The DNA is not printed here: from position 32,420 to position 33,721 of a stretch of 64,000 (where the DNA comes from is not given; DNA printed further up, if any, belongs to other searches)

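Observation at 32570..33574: dTMP-kinase-like P-loop kinase fused to a DNPH1/Rcl-like deoxynucleotide N-hydrolase domain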

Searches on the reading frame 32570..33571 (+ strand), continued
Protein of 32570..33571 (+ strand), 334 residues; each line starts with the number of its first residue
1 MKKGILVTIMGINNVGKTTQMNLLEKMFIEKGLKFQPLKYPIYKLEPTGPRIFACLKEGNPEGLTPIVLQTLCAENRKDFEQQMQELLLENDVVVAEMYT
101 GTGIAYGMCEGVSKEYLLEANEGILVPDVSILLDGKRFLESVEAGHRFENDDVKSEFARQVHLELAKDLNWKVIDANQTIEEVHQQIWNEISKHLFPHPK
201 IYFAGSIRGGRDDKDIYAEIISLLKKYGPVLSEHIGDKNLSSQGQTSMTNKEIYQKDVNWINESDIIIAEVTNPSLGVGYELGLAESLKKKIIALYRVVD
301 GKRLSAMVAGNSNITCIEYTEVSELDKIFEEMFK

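Call 11: find_homologous_proteins(query=window:32570-33571:+)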
Query window:32570-33571:+ (334 aa): 582 proteins with E <= 0.001 among 2700 candidates; the best 120 are listed.
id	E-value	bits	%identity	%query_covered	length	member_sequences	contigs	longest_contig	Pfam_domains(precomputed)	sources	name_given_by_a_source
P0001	2.0e-219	745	100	100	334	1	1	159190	PF02223.24,PF05014.22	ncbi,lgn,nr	ncbi:MAG: nucleoside 2-deoxyribosyltransferase [Candidatus Nomurabacteria bacterium]|nr:nucleoside 2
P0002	3.4e-95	337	76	59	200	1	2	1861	PF02223.24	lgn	-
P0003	1.3e-92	328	75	58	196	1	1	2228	PF02223.24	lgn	-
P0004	6.7e-92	326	74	58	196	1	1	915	PF02223.24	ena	-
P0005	8.8e-84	299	69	58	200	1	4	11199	PF02223.24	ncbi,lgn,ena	-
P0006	1.3e-80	289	64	58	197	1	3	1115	PF02223.24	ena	-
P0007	7.8e-80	286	69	57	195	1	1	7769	PF02223.24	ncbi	-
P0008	5.9e-79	284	67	58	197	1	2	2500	PF02223.24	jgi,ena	jgi:thymidylate kinase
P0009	7.1e-78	280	65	58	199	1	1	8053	PF02223.24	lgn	-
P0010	4.6e-76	274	65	57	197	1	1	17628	PF02223.24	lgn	-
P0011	4.9e-74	267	61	58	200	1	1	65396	PF02223.24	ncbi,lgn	-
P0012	1.6e-73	266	61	58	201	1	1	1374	PF02223.24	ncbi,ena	-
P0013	3.0e-71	258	63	58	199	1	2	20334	PF02223.24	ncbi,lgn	-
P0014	1.4e-69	253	63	53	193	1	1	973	PF02223.24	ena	-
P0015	7.7e-69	250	58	58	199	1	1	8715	PF02223.24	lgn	-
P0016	4.1e-68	248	61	56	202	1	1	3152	PF02223.24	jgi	jgi:dTMP kinase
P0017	1.5e-67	246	55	58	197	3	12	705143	PF02223.24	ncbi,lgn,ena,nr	ncbi:MAG: hypothetical protein KBD26_00655 [Candidatus Pacebacteria bacterium]|nr:hypothetical prote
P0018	5.6e-65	238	57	56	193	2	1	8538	PF02223.24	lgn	-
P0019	8.4e-65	237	56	58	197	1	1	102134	PF02223.24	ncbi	-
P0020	1.7e-64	236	59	56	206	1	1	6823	PF02223.24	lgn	-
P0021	1.8e-64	236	58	56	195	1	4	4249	PF02223.24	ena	-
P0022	3.1e-64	235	57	58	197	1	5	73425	PF02223.24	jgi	jgi:dTMP kinase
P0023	1.1e-63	233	55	55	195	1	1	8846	PF02223.24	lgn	-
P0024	2.4e-63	232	57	55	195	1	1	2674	PF02223.24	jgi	jgi:thymidylate kinase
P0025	6.5e-63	231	56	56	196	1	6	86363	PF02223.24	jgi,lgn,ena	-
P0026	2.4e-62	229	55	57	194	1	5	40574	PF02223.24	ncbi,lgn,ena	-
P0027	6.3e-62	228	55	57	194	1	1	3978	PF02223.24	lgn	-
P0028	9.0e-62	227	57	57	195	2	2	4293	PF02223.24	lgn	-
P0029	2.6e-61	226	55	56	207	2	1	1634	PF02223.24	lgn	-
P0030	1.7e-60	223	52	59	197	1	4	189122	PF02223.24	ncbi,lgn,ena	-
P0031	1.9e-60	223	56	57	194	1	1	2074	PF02223.24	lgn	-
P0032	2.1e-60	223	53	58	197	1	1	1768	PF02223.24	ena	-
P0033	4.9e-60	221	51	59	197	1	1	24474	PF02223.24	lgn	-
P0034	2.3e-59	219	55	57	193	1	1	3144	PF02223.24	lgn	-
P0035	2.6e-59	219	54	56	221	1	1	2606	PF02223.24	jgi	jgi:thymidylate kinase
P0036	3.7e-59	219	53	57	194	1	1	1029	PF02223.24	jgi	-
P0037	5.0e-59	218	54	57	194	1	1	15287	PF02223.24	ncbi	-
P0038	1.3e-58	217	55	57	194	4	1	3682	PF02223.24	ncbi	-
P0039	1.4e-58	217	52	57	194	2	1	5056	PF02223.24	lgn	-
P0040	1.6e-58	216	53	55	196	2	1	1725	PF02223.24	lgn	-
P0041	1.9e-58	216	53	58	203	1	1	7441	PF02223.24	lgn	-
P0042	2.2e-58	216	53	56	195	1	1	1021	PF02223.24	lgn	-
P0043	5.6e-58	215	52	57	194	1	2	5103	PF02223.24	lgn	-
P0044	7.2e-58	214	52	56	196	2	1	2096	PF02223.24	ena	-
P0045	8.6e-58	214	52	58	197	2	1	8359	PF02223.24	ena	-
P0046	2.3e-57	213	54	58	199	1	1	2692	PF02223.24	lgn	-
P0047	2.4e-57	213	37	100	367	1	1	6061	PF02223.24,PF05014.22,PF01712.26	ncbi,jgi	jgi:dTMP kinase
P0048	2.6e-57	212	54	57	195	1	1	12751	PF02223.24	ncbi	-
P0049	4.7e-57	212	52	58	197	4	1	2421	PF02223.24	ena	-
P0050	7.3e-57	211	51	58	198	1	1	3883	PF02223.24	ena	-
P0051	1.6e-56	210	52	58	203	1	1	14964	PF02223.24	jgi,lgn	-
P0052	1.6e-56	210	54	57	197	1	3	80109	PF02223.24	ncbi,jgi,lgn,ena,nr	ncbi:MAG TPA: hypothetical protein PLO44_01180 [Candidatus Paceibacterota bacterium]|nr:hypothetical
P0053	1.9e-56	210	54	57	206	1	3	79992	PF02223.24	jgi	-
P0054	9.2e-56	207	52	56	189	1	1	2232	PF02223.24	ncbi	-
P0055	1.0e-55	207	51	58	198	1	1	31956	PF02223.24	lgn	-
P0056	1.4e-55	207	49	58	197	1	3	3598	PF02223.24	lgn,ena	-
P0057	2.0e-55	206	53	56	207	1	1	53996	PF02223.24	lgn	-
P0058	2.3e-55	206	38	99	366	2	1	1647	PF02223.24,PF05014.22,PF01712.26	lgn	-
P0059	2.3e-55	206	54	55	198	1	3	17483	PF02223.24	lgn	-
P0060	2.3e-55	206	52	57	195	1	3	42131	PF02223.24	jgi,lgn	jgi:thymidylate kinase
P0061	4.5e-55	205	53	55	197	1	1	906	PF02223.24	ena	-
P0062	4.8e-55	205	52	57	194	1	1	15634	PF02223.24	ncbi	-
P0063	1.7e-54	203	51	57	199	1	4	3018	PF02223.24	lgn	-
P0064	7.1e-54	201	52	56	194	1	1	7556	PF02223.24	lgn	-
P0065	8.7e-54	201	49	57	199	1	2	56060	PF02223.24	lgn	-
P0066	8.9e-54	201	52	56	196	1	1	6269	PF02223.24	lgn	-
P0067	2.0e-53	200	51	57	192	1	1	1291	PF02223.24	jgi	-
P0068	2.8e-53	199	51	56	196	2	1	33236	PF02223.24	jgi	jgi:thymidylate kinase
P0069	3.3e-53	199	50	55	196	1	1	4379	PF02223.24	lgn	-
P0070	4.1e-53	199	51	56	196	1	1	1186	PF02223.24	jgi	-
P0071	1.1e-52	197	47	56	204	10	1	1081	PF02223.24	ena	-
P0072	1.2e-52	197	48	56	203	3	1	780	PF02223.24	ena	-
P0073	2.5e-52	196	49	58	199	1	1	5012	PF02223.24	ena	-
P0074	3.1e-52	196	50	57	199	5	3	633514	PF02223.24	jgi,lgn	jgi:thymidylate kinase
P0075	7.8e-52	194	48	58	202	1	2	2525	PF02223.24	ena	-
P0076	8.0e-52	194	49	56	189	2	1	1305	PF02223.24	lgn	-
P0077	1.1e-51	194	49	58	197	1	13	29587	PF02223.24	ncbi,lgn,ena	-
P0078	3.4e-51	192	50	55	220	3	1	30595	PF02223.24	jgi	jgi:dTMP kinase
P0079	2.5e-50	190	50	57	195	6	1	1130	PF02223.24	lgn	-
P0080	4.8e-50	189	50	56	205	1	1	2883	PF02223.24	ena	-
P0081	5.3e-50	188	52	55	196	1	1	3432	PF02223.24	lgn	-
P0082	1.1e-49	187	50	58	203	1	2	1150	PF02223.24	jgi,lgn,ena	-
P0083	1.7e-49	187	47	56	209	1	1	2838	PF02223.24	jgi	jgi:thymidylate kinase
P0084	6.6e-49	185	47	58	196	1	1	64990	PF02223.24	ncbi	ncbi:MAG: hypothetical protein ABII02_04680 [Candidatus Magasanikbacteria bacterium]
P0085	2.7e-48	183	46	58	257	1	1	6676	PF02223.24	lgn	-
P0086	6.6e-48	182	44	58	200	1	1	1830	PF02223.24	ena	-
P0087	2.3e-47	180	46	59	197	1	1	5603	PF02223.24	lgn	-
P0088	2.4e-47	180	46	56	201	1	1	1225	PF02223.24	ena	-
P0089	3.8e-47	179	47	58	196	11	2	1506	PF02223.24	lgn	-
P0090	6.1e-47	178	47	59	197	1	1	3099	PF02223.24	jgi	jgi:thymidylate kinase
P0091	8.2e-47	178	45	58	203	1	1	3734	PF02223.24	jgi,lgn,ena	-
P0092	9.3e-47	178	44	59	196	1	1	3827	PF02223.24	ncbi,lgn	ncbi:MAG: hypothetical protein WD607_08290 [Candidatus Paceibacterota bacterium]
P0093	1.1e-46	178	43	58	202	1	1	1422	PF02223.24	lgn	-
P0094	1.3e-46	177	46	57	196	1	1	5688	PF02223.24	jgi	jgi:dTMP kinase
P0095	1.5e-46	177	55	40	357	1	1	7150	PF02223.24,PF05014.22,PF01712.26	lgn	-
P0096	1.8e-46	177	49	56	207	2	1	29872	PF02223.24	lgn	-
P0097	3.8e-46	176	45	57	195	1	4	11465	PF02223.24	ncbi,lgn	-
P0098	4.3e-46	176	47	54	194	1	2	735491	PF02223.24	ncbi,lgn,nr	ncbi:MAG: hypothetical protein PHE32_01080 [Candidatus Shapirobacteria bacterium]|nr:hypothetical pr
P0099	4.9e-46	175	45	57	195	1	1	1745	PF02223.24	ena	-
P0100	8.4e-46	175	47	59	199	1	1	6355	PF02223.24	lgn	-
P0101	9.4e-46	174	44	58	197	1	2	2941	PF02223.24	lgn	-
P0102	9.5e-46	174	45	57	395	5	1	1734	PF00692.25,PF02223.24,PF22769.2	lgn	-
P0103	1.1e-45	174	48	55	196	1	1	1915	PF02223.24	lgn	-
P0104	1.3e-45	174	45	57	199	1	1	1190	PF02223.24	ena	-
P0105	1.3e-45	174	45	58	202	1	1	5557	PF02223.24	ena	-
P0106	1.5e-45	174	46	56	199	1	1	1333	PF02223.24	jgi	-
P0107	1.5e-45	174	48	55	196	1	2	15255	PF02223.24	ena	-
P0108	1.6e-45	174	47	57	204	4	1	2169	PF02223.24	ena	-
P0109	1.6e-45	174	46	56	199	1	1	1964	PF02223.24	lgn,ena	-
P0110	1.7e-45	174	44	58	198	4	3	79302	PF02223.24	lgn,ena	-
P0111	2.4e-45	173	47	56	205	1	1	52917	PF02223.24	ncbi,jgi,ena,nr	ncbi:hypothetical protein KKF32_00845 [Patescibacteria group bacterium]|nr:hypothetical protein [Pat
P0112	2.4e-45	173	43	58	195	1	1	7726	PF02223.24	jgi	-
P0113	2.6e-45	173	48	57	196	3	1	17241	PF02223.24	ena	-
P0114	2.9e-45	173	47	60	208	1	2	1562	PF02223.24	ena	-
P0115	3.7e-45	173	47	59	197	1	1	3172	PF02223.24,PF01637.25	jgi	jgi:thymidylate kinase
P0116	5.6e-45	172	62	41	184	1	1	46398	PF05014.22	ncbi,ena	-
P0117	6.9e-45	172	46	56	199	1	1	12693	PF02223.24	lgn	-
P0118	9.0e-45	171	42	59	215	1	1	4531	PF02223.24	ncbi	-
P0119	1.0e-44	171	45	56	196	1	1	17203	PF02223.24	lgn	-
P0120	1.3e-44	171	48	56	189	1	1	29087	PF02223.24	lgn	-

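Call 17: find_encoding_contigs(protein=P0005, flank=5000, max_places=2)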
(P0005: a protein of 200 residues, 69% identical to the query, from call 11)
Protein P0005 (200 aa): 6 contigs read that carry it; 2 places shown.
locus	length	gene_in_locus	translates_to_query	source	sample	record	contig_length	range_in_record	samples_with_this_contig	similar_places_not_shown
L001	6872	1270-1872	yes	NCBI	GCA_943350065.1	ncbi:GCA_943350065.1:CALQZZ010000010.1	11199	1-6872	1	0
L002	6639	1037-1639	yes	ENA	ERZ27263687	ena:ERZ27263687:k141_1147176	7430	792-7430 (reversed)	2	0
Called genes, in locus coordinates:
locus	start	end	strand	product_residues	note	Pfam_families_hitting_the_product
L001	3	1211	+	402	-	?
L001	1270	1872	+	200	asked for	PF02223:Thymidylate_kin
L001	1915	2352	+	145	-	PF22769:DCD (weak), PF00692:dUTPase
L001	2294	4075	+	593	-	PF03485:Arg_tRNA_synt_N, PF00750:tRNA-synt_1d, PF05746:DALR_1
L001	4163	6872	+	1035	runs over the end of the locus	PF13229:Beta_helix (weak), PF07819:PGAP1 (faint), PF13229:Beta_helix (weak), PF01674:Lipase_2 (weak), PF02450:LCAT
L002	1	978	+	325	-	?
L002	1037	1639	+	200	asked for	PF02223:Thymidylate_kin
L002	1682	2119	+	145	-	PF22769:DCD (weak), PF00692:dUTPase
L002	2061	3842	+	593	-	PF03485:Arg_tRNA_synt_N, PF00750:tRNA-synt_1d, PF05746:DALR_1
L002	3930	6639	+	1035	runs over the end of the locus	PF13229:Beta_helix (weak), PF07819:PGAP1 (faint), PF13229:Beta_helix (weak), PF01674:Lipase_2 (weak), PF02450:LCAT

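Call 21: find_encoding_contigs(protein=P0047, flank=6000, max_places=3)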
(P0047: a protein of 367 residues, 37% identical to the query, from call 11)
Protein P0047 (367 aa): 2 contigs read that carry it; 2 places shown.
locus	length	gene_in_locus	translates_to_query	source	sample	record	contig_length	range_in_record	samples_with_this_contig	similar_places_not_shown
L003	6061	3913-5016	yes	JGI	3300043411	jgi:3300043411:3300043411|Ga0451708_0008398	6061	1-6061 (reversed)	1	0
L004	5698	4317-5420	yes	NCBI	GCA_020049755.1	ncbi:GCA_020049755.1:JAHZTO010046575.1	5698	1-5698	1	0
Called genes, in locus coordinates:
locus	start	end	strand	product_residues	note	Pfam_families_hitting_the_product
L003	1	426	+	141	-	PF03946:Ribosomal_L11_N, PF00298:Ribosomal_L11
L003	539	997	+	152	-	-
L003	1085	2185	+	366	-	PF06559:DCD_N, PF22769:DCD, PF22569:DCD_C, PF22769:DCD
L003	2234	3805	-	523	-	PF02511:Thy1 (weak)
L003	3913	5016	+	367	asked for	PF01712:dNK (weak), PF02223:Thymidylate_kin, PF05014:Nuc_deoxyrib_tr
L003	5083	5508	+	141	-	PF00692:dUTPase, PF22769:DCD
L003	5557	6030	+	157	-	PF08299:Bac_DnaA_C (weak)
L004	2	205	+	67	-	?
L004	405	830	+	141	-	PF03946:Ribosomal_L11_N, PF00298:Ribosomal_L11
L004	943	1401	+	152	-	-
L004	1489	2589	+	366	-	PF06559:DCD_N, PF22769:DCD, PF22569:DCD_C, PF22769:DCD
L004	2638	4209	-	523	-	PF02511:Thy1 (weak)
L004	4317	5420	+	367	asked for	PF01712:dNK (weak), PF02223:Thymidylate_kin, PF05014:Nuc_deoxyrib_tr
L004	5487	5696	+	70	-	?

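Call 22: find_encoding_contigs(protein=P0095, flank=6000, max_places=3)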
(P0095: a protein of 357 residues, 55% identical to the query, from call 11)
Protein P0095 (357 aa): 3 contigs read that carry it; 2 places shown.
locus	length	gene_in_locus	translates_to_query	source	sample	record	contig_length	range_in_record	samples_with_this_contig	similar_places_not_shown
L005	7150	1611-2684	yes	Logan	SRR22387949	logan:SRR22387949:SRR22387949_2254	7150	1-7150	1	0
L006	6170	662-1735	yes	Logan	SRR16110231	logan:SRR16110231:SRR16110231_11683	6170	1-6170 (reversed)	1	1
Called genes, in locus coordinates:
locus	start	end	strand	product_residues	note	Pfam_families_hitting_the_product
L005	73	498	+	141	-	PF03946:Ribosomal_L11_N, PF00298:Ribosomal_L11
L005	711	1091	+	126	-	PF03819:MazG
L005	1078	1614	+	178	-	PF00383:dCMP_cyt_deam_1, PF14437:MafB19-deam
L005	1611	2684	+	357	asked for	PF05014:Nuc_deoxyrib_tr, PF01712:dNK (weak), PF02223:Thymidylate_kin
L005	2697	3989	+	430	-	PF02511:Thy1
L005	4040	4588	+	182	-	PF13238:AAA_18 (weak), PF21448:DNMK (faint), PF13207:AAA_17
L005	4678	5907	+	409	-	PF00464:SHMT, PF00155:Aminotran_1_2, PF01212:Beta_elim_lyase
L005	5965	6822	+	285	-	PF00763:THF_DHG_CYH, PF02882:THF_DHG_CYH_C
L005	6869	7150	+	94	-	?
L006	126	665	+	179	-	PF00383:dCMP_cyt_deam_1, PF14437:MafB19-deam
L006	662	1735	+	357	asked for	PF05014:Nuc_deoxyrib_tr, PF01712:dNK (weak), PF02223:Thymidylate_kin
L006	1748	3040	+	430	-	PF02511:Thy1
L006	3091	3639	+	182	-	PF13238:AAA_18 (weak), PF13207:AAA_17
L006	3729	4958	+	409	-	PF00464:SHMT, PF00155:Aminotran_1_2, PF01212:Beta_elim_lyase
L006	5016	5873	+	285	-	PF00763:THF_DHG_CYH, PF02882:THF_DHG_CYH_C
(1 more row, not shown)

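Call 23: find_encoding_contigs(protein=P0116, flank=6000, max_places=3)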
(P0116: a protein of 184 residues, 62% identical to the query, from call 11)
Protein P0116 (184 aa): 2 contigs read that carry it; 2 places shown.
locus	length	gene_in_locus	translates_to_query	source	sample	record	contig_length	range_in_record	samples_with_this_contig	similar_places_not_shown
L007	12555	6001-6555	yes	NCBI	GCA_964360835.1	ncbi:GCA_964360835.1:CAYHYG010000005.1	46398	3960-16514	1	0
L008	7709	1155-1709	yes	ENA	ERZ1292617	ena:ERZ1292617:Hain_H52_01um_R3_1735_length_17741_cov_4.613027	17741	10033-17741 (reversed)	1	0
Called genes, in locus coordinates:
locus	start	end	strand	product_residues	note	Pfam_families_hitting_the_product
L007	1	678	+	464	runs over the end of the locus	PF18073:Zn_ribbon_LapB, PF00154:RecA_N (weak), PF13481:AAA_25, PF03796:DnaB_C (faint), PF06745:ATPase, PF13401:AAA_22, PF20720:nSTAND3 (weak), PF13541:ChlI (weak)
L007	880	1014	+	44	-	-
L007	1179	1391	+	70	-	-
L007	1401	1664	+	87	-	-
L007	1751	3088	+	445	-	PF01546:Peptidase_M20, PF07687:M20_dimer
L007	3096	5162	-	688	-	PF17191:RecG_wedge, PF01336:tRNA_anti-codon, PF04851:ResIII, PF00270:DEAD, PF00271:Helicase_C, PF19833:RecG_dom3_C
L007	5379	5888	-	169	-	-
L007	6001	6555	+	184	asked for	PF05014:Nuc_deoxyrib_tr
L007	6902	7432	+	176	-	-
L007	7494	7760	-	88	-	-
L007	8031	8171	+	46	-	-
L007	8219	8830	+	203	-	PF01712:dNK (faint)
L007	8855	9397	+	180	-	PF12689:Acid_PPase (weak), PF00702:Hydrolase, PF13419:HAD_2, PF13242:Hydrolase_like (weak)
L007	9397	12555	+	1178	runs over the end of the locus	PF00293:NUDIX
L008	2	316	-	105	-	?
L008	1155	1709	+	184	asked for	PF05014:Nuc_deoxyrib_tr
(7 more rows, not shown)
